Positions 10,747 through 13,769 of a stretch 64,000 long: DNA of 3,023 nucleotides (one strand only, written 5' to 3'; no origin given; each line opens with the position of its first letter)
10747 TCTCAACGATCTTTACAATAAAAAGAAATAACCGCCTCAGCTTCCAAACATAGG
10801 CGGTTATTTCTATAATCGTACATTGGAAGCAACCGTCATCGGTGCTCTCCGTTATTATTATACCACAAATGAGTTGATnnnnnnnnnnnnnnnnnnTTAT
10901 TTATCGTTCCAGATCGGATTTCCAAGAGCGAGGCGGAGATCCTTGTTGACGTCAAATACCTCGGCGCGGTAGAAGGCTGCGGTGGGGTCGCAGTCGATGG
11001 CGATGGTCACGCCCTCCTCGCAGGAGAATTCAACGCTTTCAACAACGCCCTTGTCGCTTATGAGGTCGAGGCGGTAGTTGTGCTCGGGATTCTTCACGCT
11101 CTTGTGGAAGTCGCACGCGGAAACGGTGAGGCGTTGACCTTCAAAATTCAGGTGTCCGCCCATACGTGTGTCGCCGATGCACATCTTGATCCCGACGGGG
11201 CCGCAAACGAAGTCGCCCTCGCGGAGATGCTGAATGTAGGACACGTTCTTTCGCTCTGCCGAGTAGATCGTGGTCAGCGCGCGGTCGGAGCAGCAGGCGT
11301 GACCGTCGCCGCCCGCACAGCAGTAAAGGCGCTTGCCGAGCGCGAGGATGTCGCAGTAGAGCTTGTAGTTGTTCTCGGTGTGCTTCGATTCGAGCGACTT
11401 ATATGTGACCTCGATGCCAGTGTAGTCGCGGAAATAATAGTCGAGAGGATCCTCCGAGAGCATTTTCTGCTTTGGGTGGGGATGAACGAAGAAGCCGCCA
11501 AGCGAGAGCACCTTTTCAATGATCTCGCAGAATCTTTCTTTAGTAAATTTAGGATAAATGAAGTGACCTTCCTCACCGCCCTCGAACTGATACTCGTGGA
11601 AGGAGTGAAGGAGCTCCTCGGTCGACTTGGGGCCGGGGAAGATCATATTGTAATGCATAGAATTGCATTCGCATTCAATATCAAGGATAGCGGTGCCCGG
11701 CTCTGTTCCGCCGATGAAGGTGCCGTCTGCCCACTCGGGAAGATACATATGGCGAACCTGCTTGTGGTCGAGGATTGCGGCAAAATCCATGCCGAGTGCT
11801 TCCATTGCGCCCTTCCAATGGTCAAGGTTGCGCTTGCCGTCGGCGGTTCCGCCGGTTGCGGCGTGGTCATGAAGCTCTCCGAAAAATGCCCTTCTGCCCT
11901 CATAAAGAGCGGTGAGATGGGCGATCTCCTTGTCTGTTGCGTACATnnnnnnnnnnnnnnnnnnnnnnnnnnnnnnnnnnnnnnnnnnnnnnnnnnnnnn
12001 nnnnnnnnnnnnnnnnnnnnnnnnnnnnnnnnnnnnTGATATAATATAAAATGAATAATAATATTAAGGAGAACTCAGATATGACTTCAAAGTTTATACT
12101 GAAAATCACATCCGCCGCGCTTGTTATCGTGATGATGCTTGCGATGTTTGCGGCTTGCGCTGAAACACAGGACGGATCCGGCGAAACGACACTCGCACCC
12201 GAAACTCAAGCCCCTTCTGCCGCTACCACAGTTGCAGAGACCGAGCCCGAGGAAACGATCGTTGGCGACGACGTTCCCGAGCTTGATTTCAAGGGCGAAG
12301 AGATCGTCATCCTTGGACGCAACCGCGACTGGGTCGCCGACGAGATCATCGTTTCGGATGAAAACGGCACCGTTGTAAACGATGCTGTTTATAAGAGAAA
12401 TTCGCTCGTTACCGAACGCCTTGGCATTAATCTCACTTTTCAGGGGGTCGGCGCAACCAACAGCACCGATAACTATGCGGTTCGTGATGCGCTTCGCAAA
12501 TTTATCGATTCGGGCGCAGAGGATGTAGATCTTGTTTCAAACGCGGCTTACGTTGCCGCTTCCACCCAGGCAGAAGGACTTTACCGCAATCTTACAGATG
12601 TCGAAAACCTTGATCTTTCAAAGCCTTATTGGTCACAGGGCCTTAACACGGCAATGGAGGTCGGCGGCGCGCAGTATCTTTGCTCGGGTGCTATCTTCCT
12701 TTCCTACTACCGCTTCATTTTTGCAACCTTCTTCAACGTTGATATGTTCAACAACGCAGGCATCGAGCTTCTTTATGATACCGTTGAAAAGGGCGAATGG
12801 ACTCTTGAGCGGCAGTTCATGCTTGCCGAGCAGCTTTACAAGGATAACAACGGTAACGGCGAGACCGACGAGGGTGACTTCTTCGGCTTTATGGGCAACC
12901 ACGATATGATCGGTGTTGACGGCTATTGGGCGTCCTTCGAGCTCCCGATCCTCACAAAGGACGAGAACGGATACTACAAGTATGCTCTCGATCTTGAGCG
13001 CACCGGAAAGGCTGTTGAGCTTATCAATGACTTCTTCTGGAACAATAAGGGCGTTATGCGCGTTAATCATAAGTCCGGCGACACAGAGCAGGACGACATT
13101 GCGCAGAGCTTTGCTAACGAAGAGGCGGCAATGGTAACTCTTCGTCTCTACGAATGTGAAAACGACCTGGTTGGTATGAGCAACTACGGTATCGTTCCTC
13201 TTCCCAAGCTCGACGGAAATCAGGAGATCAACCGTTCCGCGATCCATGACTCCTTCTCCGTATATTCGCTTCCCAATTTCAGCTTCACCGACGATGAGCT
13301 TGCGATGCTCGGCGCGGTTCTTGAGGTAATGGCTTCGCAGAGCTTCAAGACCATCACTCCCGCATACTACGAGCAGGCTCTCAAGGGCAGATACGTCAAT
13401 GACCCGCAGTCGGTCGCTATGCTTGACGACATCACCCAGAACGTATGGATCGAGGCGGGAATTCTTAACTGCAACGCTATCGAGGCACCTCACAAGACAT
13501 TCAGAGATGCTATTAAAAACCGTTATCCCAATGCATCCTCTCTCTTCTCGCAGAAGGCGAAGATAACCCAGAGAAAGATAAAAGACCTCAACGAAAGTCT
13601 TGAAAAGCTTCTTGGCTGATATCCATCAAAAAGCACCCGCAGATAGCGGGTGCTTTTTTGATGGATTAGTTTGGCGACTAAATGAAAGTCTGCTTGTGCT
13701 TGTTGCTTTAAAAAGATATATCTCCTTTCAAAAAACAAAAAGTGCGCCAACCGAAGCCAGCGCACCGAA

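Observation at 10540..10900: Candidate type I toxin-antitoxin module: convergent consensus promoters, a 30-aa membrane peptide and a 3'-overlapping antisense RNA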

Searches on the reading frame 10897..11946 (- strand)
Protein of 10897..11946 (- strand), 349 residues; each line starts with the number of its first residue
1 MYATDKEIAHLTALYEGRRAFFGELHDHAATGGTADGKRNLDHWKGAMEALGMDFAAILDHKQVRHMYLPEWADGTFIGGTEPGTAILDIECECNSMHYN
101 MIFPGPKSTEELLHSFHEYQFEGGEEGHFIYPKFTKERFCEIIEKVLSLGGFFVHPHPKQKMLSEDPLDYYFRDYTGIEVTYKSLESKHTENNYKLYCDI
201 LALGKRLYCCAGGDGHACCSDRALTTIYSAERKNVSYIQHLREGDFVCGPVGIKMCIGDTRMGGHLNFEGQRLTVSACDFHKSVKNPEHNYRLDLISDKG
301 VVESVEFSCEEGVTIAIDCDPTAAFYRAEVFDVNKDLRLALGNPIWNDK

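Call 14: find_related_loci(query=window:10897-11946:-, collection=genome_contigs, flank=3000)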
Query window:10897-11946:- (349 aa) in genome_contigs; peptide patterns used: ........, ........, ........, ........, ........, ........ (x = any residue, [..] = any of these).
51 stretches matched a pattern; 28 encode a relative of the query (tblastn E <= 1e-3); 28 distinct loci.
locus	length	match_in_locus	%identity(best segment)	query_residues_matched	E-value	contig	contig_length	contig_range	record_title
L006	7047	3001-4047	96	1-349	0e+0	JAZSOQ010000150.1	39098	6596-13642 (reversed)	MAG: Eubacteriales bacterium isolate T1900044548_TS20190014.MAGScoT_cleanbin_000077 SGB_169_k141_2899888, whole genome s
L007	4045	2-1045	93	2-349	0e+0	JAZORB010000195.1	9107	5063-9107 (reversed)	MAG: Eubacteriales bacterium isolate T1900045563_YK20190257.MAGScoT_cleanbin_000033 SGB_7919_k141_2837153, whole genome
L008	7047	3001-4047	92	1-349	0e+0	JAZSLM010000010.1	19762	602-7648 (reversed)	MAG: Eubacteriales bacterium isolate T1900044557_TS20190023.MAGScoT_cleanbin_000114 SGB_322_k141_2719003, whole genome s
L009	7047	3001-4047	91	1-349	0e+0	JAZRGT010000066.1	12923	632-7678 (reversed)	MAG: Eubacteriales bacterium isolate T1900045487_YK20190181.MAGScoT_cleanbin_000034 SGB_7356_k141_1795362, whole genome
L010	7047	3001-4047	90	1-349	0e+0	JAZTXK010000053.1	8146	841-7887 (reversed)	MAG: Eubacteriales bacterium isolate T1900045330_YK20190019.MAGScoT_cleanbin_000010 SGB_6514_k141_2519785, whole genome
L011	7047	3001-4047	91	1-349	0e+0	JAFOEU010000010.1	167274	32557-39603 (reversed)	MAG: Clostridia bacterium isolate RGIG402 Dairy_cattle_Colon-5__c57165, whole genome shotgun sequence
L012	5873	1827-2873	99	1-349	0e+0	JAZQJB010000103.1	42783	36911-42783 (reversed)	MAG: Eubacteriales bacterium isolate T1900044621_TS20190087.MAGScoT_cleanbin_000038 SGB_892_k141_1388422, whole genome s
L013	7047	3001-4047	89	1-349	0e+0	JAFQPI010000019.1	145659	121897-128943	MAG: Clostridia bacterium isolate RGIG2028 Goat_Colon-1__c364372, whole genome shotgun sequence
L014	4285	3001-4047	89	1-349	0e+0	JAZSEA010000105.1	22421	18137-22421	MAG: Eubacteriales bacterium isolate T1900044594_TS20190060.MAGScoT_cleanbin_000007 SGB_645_k141_133073, whole genome sh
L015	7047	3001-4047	85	1-349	0e+0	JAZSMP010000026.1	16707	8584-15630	MAG: Eubacteriales bacterium isolate T1900044553_TS20190019.MAGScoT_cleanbin_000031 SGB_266_k141_1918643, whole genome s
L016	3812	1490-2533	66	1-349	6e-165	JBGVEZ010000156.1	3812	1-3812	MAG: Eubacteriales bacterium isolate fecal_MAG_401 fecal_MAG_401_contig_0156, whole genome shotgun sequence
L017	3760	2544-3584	64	1-348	2e-161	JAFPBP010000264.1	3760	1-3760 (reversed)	MAG: Clostridia bacterium isolate RGIG995 Dairy_cattle_Rectum.Co__c2958613, whole genome shotgun sequence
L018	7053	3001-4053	63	1-349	6e-149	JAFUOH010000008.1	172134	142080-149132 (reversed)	MAG: Clostridia bacterium isolate RGIG4676 Roe_deer_Rectum-5__c830, whole genome shotgun sequence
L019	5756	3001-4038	61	1-347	5e-149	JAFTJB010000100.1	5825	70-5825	MAG: Clostridia bacterium isolate RGIG3864 Roe_deer_Cecum-1__c435534, whole genome shotgun sequence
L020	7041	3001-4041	61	1-349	2e-143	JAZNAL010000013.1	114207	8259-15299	MAG: Candidatus Flemingiibacterium sp. isolate T1900044747_TS20190213.MAGScoT_cleanbin_000029 SGB_2129_k141_2215172, who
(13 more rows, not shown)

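Call 79: search_protein_families(library=pfam, proteins=[window:10897-11946:-], max_evalue=0.001)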
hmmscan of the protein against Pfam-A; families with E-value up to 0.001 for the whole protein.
window:10897-11946:- (349 aa): 0 families

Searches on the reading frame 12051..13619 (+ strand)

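Call 79: search_protein_families(library=pfam, proteins=[window:12051-13619:+], max_evalue=0.001)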
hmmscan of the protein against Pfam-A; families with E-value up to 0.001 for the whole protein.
window:12051-13619:+ (522 aa): 1 family
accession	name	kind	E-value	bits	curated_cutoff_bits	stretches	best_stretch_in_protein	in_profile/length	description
PF01547.30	SBP_bac_1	-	0.00043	20.8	26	1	125-391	23-275/307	Bacterial extracellular solute-binding protein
